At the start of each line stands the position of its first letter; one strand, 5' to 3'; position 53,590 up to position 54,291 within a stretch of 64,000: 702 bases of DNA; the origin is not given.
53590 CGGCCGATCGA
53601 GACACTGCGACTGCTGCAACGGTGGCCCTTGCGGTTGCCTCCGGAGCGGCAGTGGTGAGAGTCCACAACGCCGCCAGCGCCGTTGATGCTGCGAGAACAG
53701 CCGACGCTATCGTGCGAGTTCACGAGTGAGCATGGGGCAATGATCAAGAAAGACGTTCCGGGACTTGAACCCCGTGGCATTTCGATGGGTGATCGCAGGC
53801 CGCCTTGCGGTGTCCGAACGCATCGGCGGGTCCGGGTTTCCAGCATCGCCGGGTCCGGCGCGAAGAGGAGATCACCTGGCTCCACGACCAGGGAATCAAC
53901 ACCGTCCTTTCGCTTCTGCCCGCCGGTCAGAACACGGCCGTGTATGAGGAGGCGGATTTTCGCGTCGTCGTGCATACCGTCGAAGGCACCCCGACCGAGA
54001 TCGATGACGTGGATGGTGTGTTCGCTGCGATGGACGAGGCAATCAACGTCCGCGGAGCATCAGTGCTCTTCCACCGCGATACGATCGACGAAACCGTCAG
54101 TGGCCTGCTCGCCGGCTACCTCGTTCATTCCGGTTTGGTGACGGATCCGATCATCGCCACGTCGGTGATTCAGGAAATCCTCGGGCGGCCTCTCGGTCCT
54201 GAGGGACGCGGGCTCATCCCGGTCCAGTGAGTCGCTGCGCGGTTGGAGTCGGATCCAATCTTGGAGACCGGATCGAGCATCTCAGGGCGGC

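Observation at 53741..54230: DSP-fold phosphatase-like gene occupies the folB position between folP and folK; folE and folB are absent from the operon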

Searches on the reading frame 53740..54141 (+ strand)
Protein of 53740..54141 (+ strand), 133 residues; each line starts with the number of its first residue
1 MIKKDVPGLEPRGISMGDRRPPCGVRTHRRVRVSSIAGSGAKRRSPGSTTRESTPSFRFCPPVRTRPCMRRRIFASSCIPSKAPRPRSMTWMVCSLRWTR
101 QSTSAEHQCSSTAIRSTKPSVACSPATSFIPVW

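Call 3: search_protein_families(library=pfam, proteins=[window:53740-54141:+], max_evalue=10)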
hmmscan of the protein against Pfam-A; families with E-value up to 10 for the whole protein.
window:53740-54141:+ (133 aa): 0 families
